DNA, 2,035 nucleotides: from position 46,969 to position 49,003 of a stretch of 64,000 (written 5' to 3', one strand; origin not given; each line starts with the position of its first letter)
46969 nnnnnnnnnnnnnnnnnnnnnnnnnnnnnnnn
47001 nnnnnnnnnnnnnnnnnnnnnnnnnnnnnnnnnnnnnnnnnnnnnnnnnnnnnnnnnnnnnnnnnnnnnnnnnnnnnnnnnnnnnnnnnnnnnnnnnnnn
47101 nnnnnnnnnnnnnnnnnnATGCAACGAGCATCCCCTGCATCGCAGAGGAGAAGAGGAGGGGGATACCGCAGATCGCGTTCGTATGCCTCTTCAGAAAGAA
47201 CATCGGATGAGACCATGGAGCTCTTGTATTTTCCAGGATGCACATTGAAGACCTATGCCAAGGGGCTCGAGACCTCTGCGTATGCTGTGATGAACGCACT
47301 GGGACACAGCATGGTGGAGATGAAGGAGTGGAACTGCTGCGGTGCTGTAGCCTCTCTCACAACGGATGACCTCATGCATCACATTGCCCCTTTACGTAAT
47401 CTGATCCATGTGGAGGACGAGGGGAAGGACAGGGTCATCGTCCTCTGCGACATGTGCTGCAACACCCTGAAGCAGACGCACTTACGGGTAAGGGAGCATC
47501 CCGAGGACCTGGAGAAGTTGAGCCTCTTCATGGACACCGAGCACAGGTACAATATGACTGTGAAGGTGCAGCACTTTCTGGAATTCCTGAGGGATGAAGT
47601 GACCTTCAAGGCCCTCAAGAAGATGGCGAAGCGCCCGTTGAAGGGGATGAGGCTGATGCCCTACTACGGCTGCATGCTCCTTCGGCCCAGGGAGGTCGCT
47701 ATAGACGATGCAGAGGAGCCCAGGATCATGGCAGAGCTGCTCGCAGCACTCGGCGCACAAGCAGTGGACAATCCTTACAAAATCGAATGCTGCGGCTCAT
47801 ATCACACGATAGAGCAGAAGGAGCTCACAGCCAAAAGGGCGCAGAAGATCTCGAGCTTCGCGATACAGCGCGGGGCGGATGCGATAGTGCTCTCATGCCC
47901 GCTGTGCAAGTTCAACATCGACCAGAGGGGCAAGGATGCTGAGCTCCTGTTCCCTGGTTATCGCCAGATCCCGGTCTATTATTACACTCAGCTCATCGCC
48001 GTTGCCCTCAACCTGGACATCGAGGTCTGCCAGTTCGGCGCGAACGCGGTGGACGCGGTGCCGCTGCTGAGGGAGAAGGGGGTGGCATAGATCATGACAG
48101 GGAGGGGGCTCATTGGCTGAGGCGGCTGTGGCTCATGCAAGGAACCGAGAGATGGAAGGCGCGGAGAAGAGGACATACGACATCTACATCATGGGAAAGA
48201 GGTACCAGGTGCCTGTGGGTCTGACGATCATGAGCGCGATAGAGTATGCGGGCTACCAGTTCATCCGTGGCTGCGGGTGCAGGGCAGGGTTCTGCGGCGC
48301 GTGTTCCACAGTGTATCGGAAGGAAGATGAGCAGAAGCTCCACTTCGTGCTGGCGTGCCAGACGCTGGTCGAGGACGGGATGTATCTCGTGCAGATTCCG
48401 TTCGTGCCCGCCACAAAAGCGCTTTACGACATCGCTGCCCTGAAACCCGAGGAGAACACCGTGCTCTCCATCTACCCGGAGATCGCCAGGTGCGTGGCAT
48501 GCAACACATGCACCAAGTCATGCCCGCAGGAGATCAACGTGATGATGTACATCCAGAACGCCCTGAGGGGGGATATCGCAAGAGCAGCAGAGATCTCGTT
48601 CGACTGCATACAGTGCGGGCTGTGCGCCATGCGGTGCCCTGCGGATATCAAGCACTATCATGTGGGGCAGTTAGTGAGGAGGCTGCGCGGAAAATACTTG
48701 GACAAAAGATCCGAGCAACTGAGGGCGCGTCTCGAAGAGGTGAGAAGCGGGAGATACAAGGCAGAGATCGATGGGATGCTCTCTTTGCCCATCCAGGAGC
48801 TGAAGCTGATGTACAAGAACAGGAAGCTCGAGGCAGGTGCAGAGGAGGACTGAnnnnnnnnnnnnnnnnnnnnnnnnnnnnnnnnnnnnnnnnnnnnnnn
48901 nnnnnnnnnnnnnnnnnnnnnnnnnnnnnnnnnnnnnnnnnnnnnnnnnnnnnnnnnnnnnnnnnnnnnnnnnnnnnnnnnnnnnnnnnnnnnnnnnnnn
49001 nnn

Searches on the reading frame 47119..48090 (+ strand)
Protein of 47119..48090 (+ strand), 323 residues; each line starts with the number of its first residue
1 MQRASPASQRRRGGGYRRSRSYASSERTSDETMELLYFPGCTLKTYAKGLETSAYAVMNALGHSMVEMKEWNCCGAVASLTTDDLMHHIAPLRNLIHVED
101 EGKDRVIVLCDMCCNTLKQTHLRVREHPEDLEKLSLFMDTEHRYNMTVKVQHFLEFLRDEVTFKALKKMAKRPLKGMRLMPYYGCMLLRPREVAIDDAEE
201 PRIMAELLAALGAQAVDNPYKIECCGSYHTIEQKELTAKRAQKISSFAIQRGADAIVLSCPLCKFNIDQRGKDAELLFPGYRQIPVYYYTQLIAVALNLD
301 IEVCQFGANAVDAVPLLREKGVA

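Call 7: search_protein_families(library=pfam, proteins=[window:47119-48090:+], max_evalue=0.001)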
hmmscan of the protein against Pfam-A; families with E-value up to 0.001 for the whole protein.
window:47119-48090:+ (323 aa): 1 family
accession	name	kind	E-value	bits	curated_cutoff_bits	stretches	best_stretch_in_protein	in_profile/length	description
PF02754.22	CCG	-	3.3e-21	75.6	20.6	2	182-268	4-85/85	Cysteine-rich domain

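Call 15: search_protein_families(library=ncbifam, proteins=[window:47119-48090:+], max_evalue=0.00001)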
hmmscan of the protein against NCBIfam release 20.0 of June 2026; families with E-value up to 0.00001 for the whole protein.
window:47119-48090:+ (323 aa): 8 families
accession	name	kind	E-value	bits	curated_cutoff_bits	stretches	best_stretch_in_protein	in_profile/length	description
TIGR03288.1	CoB_CoM_SS_B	equivalog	8.8e-41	140.1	345.15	1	35-318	2-288/290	CoB--CoM heterodisulfide reductase subunit B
NF042965.1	MFR_anch_SdhE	equivalog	2.7e-34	119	500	1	33-314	1-279/282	8-methylmenaquinol:fumarate reductase membrane anchor subunit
NF045670.1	quin_L_LdhH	equivalog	9.6e-16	57.2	800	1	25-268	459-686/706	L-lactate dehydrogenase (quinone) large subunit LdhH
NF004898.0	PRK06259.1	equivalog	1.4e-13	50.3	385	1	24-270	253-466/488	fumarate reductase (CoM/CoB) subunit TfrB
NF041780.1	hetero_SS_HdrB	equivalog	1.2e-12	47.8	450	1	34-317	5-302/304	ferredoxin:CoB-CoM heterodisulfide reductase subunit HdrB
NF045663.1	diclust_near_Sec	equivalog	1.2e-09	36.8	530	1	26-127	413-515/759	pyridine nucleotide-disulfide oxidoreductase/dicluster-binding protein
NF008369.0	PRK11168.1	equivalog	6.9e-07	28.5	278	1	25-270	159-383/401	anaerobic glycerol-3-phosphate dehydrogenase subunit C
NF008434.0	PRK11274.1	equivalog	8e-07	28.3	333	0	27-82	162-217/409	glycolate oxidase subunit GlcF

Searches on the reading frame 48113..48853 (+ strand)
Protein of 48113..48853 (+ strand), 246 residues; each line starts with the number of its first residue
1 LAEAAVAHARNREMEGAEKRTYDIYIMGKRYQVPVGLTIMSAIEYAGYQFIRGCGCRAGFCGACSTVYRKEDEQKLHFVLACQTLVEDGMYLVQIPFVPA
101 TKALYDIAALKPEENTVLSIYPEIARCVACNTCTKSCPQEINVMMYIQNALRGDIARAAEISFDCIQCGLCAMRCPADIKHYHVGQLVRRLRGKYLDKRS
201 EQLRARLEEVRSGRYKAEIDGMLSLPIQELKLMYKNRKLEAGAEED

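Call 7: search_protein_families(library=pfam, proteins=[window:48113-48853:+], max_evalue=0.001)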
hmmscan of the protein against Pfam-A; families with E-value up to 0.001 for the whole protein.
window:48113-48853:+ (246 aa): 9 families
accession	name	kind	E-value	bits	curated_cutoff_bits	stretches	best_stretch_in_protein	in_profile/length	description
PF13187.11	Fer4_9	-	2.3e-09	37.6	27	1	126-178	1-50/52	4Fe-4S dicluster domain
PF13237.11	Fer4_10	-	8.3e-09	35.7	25.5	1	125-176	7-53/53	4Fe-4S dicluster domain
PF13183.11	Fer4_8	-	1e-08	36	27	0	158-179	47-68/68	4Fe-4S dicluster domain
PF13534.11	Fer4_17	-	3.6e-07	31.1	22.2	1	147-179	29-60/61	4Fe-4S dicluster domain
PF12838.12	Fer4_7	-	1.1e-06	29.4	27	1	126-179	1-52/52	4Fe-4S dicluster domain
PF13510.11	Fer2_4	-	5e-06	26.9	22.8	1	23-91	5-76/82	2Fe-2S iron-sulfur cluster binding domain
PF00111.32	Fer2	-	7.5e-06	26.2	21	1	28-86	5-76/77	2Fe-2S iron-sulfur cluster binding domain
PF00037.32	Fer4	-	1.3e-05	25.3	21.1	1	164-178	7-21/24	4Fe-4S binding domain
PF14691.11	Fer4_20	-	6.4e-05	23.2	25.8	1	121-178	18-78/113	Dihydroprymidine dehydrogenase domain II, 4Fe-4S cluster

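Call 15: search_protein_families(library=ncbifam, proteins=[window:48113-48853:+], max_evalue=0.00001)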
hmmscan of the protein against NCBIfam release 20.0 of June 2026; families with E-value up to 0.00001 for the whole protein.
window:48113-48853:+ (246 aa): 15 families
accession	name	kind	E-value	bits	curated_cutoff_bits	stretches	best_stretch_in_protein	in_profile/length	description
TIGR01945.1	rnfC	subfamily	4e-11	42.1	245.95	1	97-183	339-422/435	RnfABCDGE type electron transport complex subunit C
NF004898.0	PRK06259.1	equivalog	2e-09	36.6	385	0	29-93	19-83/488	fumarate reductase (CoM/CoB) subunit TfrB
TIGR00314.1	cdhA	equivalog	2.5e-09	35.5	781.3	1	120-185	394-459/784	CO dehydrogenase/acetyl-CoA synthase complex subunit alpha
NF003454.1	PRK05035.1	equivalog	5.5e-09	35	345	1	111-181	354-427/556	electron transport complex subunit RsxC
NF040763.1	FeFe_hydrog_A6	exception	4.8e-08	31.8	765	0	113-178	133-203/571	NADH-dependent [FeFe] hydrogenase, group A6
NF007205.0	PRK09626.1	equivalog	8.6e-08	32.2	93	1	119-179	11-69/105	2-oxoglutarate-acceptor oxidoreductase subunit OorD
NF041837.1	rnfC_Methano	equivalog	1.1e-07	31.1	650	1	98-190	335-421/438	Rnf electron transport complex subunit RnfC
TIGR00384.1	dhsB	subfamily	1.9e-07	30.8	88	0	164-211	141-190/222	succinate dehydrogenase and fumarate reductase iron-sulfur protein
TIGR01971.1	NuoI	subfamily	2.4e-07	30.4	113.05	1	116-178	33-96/121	NADH-quinone oxidoreductase, chain I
NF042909.1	FMH_DH_FwdF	exception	1.2e-06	27.9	375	1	125-182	15-74/336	tungsten-dependent formylmethanofuran dehydrogenase subunit FwdF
NF008369.0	PRK11168.1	equivalog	1.5e-06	27.4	278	0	164-207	59-99/401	anaerobic glycerol-3-phosphate dehydrogenase subunit C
TIGR02512.1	FeFe_hydrog_A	subfamily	2e-06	26.9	405.95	1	120-178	2-65/375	[FeFe] hydrogenase, group A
NF010590.0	PRK13984.1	equivalog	3.7e-06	25.4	946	0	122-160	187-225/611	putative oxidoreductase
NF004616.0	PRK05950.1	subfamily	8e-06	25.2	228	0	123-149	202-228/238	succinate dehydrogenase iron-sulfur subunit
NF004540.0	PRK05888.2-1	equivalog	9.9e-06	25.2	215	0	118-178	39-101/139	NADH-quinone oxidoreductase subunit NuoI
